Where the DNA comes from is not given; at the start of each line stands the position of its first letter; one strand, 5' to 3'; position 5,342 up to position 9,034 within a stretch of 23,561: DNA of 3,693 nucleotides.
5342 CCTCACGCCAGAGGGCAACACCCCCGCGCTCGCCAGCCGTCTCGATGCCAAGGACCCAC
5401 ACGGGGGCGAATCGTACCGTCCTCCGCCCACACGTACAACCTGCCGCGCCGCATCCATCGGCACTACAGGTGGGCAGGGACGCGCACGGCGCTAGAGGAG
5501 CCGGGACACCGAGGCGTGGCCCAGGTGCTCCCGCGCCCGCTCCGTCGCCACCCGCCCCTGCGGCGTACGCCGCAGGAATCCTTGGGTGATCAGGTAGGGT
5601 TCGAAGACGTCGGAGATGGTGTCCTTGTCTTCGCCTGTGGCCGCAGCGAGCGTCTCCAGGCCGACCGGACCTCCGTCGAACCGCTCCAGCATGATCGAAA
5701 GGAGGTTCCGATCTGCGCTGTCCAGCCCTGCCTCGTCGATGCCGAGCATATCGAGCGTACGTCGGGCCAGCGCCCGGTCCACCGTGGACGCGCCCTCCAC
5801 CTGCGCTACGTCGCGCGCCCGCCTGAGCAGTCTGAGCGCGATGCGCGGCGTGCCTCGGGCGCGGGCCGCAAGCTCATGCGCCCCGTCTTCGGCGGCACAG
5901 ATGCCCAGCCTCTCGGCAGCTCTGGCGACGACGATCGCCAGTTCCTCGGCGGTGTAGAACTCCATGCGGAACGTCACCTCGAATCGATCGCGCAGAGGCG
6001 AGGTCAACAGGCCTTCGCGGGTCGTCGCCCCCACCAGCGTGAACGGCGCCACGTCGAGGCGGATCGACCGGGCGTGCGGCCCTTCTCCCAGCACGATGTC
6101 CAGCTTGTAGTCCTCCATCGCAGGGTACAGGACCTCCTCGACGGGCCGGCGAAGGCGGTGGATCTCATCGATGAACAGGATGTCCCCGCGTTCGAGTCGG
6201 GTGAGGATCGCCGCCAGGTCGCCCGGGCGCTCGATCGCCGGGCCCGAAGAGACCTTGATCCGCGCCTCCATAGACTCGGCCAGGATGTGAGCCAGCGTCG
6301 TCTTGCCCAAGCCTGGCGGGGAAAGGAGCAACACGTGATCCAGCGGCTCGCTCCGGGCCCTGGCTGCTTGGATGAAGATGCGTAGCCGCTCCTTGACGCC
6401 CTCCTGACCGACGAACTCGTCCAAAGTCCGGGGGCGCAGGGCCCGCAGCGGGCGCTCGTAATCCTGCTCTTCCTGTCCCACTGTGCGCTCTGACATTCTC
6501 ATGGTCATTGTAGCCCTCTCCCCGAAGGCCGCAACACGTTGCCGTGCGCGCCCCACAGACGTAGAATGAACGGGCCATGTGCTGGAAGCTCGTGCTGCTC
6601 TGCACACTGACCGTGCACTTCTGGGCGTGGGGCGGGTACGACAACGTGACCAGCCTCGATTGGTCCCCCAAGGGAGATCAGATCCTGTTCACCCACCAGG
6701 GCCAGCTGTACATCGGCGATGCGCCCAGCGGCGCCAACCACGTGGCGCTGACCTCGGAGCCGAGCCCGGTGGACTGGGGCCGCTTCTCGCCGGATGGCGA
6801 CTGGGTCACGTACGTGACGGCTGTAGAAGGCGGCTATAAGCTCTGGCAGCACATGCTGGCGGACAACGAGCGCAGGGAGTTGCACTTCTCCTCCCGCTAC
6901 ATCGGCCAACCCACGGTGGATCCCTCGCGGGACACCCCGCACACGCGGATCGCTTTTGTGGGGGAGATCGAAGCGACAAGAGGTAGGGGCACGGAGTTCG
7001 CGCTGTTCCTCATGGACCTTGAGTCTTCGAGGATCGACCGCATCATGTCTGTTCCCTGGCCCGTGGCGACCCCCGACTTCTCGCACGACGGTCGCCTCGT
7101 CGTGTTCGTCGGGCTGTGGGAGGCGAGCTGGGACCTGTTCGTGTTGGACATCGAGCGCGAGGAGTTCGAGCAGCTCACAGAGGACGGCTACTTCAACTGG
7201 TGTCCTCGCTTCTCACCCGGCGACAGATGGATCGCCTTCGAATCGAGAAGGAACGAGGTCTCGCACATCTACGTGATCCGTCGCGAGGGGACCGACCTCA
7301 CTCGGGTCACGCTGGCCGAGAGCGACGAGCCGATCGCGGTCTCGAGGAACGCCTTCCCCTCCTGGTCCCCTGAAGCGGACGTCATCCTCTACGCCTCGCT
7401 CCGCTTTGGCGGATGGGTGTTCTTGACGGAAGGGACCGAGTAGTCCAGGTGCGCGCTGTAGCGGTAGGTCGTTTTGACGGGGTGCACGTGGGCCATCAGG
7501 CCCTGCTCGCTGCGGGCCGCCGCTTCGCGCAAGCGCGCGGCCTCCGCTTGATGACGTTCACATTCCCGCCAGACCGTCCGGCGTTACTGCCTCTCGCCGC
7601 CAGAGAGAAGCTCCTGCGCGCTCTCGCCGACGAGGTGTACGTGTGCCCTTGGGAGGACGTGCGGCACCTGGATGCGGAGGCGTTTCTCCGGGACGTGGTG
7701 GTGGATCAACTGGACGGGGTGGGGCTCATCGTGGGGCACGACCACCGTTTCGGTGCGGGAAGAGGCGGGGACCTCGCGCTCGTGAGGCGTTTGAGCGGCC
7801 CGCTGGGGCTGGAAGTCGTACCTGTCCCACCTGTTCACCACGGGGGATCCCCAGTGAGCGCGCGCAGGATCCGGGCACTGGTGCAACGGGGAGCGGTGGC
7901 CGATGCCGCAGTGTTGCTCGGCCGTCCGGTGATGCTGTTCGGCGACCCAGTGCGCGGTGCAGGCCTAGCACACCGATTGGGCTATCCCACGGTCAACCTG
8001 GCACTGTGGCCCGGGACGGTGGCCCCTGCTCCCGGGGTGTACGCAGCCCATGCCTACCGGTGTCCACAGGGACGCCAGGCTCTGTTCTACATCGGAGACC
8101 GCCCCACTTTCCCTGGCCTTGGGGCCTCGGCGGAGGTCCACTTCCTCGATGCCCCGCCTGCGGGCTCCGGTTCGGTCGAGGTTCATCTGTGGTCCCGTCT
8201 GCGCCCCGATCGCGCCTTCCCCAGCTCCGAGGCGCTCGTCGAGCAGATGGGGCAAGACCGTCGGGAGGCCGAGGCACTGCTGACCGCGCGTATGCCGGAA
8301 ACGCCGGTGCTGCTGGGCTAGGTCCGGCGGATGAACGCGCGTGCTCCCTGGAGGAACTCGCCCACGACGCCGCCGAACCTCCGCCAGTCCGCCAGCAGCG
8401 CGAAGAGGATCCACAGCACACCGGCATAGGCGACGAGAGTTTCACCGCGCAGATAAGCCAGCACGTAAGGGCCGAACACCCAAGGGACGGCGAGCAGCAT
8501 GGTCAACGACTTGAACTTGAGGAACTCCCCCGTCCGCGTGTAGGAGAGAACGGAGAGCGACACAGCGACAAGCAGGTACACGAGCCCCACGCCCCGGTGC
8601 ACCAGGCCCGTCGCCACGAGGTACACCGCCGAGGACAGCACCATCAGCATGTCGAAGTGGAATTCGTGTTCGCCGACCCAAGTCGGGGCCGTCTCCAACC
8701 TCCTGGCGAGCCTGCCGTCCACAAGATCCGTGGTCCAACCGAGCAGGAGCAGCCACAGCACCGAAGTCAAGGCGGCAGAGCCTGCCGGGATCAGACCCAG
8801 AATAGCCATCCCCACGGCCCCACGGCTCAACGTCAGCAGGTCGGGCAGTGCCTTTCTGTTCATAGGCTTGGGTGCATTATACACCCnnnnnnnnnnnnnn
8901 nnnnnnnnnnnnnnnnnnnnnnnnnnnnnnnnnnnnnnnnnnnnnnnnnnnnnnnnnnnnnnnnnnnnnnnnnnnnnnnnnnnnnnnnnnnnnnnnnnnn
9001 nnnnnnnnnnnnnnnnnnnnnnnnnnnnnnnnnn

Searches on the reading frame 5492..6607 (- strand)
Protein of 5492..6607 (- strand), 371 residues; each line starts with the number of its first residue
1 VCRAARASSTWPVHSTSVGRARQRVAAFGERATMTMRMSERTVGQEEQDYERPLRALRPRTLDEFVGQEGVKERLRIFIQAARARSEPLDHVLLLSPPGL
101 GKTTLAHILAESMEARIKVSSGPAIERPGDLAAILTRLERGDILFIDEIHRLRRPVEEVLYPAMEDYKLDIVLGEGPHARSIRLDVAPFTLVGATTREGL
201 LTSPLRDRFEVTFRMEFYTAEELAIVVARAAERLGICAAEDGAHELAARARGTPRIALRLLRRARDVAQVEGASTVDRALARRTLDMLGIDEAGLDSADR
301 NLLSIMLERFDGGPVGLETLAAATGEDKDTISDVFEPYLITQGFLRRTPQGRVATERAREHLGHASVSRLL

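Call 36: search_protein_families(library=pfam, proteins=[window:5492-6607:-], max_evalue=0.001)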
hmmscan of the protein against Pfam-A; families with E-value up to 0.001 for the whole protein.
window:5492-6607:- (371 aa): 7 families
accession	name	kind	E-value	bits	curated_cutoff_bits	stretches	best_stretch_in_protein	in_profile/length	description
PF05496.18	RuvB_N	-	1.6e-76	255.9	27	1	57-215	1-159/159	Holliday junction DNA helicase RuvB P-loop domain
PF17864.7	AAA_lid_4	-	2.1e-24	85.5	27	1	218-291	1-74/74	RuvB AAA lid domain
PF05491.19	RuvB_C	-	1.1e-23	83.3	24.7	1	292-362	1-71/72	RuvB C-terminal winged helix domain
PF00004.35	AAA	-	1.6e-17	64.6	21.2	1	92-215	1-129/131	ATPase family associated with various cellular activities (AAA)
PF07728.20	AAA_5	-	2.2e-07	31.4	22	1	91-209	1-139/139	AAA domain (dynein-related subfamily)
PF13191.12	AAA_16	-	7.5e-05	23.7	32.6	0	64-127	1-63/167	AAA ATPase domain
PF01078.27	Mg_chelatase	-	0.00036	20.4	20.3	0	90-110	23-43/207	Magnesium chelatase, subunit ChlI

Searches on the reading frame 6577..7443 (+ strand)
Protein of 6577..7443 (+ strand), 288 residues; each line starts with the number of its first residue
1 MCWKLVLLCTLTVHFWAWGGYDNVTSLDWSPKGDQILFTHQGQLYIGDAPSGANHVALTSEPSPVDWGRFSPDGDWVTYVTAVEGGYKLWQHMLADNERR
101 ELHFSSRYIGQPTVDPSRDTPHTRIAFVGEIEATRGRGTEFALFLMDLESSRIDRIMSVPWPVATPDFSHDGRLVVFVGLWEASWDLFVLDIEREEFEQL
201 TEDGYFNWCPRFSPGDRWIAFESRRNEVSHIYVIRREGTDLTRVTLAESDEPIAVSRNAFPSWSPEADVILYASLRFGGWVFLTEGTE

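Call 36: search_protein_families(library=pfam, proteins=[window:6577-7443:+], max_evalue=0.001)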
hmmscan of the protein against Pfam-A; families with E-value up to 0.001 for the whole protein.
window:6577-7443:+ (288 aa): 3 families
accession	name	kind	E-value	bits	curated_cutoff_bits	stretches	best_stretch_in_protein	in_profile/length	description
PF07676.18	PD40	-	2.9e-12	46.6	20.9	0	209-233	13-38/38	WD40-like Beta Propeller Repeat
PF00930.27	DPPIV_N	-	8.6e-11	41.6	22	0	24-62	45-82/354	Dipeptidyl peptidase IV (DPP IV) N-terminal region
PF23414.1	Beta-prop_EML_2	-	0.00093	19.1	90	0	23-78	41-97/266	Echinoderm microtubule-associated protein second beta-propeller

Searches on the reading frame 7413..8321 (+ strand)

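Call 36: search_protein_families(library=pfam, proteins=[window:7413-8321:+], max_evalue=0.001)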
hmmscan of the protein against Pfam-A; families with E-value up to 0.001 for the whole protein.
window:7413-8321:+ (302 aa): 2 families
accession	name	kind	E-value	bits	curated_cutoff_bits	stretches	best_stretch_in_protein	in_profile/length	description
PF06574.18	FAD_syn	-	3.4e-23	82.6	27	1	14-150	8-156/158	FAD synthetase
PF01687.23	Flavokinase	-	3.7e-22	79.3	19.6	1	169-289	1-123/124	Riboflavin kinase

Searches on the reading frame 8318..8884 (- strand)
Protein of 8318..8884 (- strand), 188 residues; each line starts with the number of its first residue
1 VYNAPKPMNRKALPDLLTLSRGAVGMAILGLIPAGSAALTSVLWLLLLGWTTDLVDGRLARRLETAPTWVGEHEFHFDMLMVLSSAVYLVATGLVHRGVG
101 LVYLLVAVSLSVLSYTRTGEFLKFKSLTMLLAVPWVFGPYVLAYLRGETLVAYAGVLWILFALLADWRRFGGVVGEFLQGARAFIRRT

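Call 36: search_protein_families(library=pfam, proteins=[window:8318-8884:-], max_evalue=0.001)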
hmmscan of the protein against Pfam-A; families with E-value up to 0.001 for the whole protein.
window:8318-8884:- (188 aa): 1 family
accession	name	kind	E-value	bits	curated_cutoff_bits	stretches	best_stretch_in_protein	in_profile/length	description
PF01066.26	CDP-OH_P_transf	-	7.2e-07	30.2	22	1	13-147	3-138/152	CDP-alcohol phosphatidyltransferase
